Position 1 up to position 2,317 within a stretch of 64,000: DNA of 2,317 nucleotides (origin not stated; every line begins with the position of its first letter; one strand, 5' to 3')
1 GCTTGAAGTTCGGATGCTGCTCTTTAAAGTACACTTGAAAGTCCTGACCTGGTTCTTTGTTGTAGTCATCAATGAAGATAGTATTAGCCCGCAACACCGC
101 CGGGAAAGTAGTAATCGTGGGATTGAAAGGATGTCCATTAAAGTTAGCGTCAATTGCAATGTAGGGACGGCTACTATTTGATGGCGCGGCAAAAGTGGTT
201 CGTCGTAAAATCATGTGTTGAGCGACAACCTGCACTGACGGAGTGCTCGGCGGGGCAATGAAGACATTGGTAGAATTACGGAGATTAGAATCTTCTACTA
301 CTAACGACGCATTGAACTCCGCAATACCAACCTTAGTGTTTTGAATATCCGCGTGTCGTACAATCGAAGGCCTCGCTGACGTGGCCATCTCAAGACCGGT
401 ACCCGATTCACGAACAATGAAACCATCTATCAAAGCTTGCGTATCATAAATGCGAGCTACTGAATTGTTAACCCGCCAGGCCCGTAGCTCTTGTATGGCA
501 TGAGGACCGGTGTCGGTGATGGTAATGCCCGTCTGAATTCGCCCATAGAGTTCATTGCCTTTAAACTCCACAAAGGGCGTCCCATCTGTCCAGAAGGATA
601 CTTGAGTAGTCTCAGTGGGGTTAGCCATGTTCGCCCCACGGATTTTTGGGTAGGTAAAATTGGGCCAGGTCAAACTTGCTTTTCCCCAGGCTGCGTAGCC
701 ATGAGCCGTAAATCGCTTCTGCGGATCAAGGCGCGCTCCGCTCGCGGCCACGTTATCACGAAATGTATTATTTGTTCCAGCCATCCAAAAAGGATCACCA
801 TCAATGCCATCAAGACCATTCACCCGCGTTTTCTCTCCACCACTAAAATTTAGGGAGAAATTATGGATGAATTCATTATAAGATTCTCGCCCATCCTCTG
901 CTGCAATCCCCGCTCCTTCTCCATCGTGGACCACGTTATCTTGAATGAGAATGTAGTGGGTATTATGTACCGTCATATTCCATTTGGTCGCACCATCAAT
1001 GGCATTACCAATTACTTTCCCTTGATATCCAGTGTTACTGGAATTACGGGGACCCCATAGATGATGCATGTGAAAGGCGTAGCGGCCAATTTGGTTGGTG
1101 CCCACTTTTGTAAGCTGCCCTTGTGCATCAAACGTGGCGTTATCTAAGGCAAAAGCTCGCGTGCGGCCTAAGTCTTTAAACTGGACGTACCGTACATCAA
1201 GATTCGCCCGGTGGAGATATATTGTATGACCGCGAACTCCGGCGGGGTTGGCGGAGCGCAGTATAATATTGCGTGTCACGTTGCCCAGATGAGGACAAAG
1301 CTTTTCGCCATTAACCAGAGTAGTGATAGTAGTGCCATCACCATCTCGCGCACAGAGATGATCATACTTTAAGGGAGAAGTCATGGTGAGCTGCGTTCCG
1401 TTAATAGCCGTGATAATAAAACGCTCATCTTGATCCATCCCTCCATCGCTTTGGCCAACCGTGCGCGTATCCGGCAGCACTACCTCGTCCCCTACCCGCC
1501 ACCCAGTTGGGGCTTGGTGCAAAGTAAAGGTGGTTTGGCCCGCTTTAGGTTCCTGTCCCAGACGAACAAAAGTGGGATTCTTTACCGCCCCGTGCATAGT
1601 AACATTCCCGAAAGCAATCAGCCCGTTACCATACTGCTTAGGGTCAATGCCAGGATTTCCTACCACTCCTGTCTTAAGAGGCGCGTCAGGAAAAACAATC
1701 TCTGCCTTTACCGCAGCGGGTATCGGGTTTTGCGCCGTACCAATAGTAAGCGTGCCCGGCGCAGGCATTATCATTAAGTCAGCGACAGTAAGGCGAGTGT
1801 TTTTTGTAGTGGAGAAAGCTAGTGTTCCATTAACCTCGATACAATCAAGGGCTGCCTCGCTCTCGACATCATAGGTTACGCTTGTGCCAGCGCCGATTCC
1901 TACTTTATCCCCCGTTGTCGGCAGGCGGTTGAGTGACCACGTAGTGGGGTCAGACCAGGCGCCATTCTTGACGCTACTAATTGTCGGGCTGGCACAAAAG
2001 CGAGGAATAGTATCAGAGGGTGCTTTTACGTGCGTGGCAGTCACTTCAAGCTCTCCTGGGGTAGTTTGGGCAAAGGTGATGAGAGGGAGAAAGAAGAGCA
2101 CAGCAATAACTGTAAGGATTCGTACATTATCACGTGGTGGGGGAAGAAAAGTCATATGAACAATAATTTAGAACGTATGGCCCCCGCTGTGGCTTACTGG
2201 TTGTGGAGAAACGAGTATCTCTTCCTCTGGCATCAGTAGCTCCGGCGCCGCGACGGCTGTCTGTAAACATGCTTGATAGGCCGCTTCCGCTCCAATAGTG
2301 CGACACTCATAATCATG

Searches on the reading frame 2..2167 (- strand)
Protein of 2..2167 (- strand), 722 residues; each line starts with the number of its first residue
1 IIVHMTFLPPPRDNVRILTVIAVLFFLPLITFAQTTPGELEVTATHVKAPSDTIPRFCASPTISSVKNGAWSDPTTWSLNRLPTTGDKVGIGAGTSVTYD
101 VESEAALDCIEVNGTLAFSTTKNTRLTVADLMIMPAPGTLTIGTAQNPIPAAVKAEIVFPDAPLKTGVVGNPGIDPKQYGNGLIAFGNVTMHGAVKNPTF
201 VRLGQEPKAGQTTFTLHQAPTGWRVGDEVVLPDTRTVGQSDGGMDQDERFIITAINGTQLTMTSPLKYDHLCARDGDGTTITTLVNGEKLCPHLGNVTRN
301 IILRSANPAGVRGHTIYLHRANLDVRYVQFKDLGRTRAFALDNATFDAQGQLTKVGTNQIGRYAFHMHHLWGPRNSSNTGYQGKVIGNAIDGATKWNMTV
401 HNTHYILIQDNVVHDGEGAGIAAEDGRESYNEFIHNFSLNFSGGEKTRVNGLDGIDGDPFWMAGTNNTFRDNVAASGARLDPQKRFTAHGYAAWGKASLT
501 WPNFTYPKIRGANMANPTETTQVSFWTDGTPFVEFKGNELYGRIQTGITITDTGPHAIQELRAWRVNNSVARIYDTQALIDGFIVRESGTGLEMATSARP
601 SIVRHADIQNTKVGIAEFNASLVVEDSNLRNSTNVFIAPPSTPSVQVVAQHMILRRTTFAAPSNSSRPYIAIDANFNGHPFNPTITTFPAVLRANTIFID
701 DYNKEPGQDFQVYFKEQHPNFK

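Call 59: search_protein_families(library=pfam, proteins=[window:2-2167:-], max_evalue=0.001)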
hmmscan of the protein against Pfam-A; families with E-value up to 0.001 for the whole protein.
window:2-2167:- (722 aa): 3 families
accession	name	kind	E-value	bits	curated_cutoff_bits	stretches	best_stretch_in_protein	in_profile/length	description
PF10162.14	G8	-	2.1e-16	60.4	22.9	1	76-203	1-123/124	G8 domain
PF24606.1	CEMIP_beta-hel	-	4.9e-16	59.6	27.3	1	351-478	21-166/212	CEMIP beta-helix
PF13229.12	Beta_helix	-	5.2e-06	26.6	25.9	0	382-472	79-156/158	Right handed beta helix region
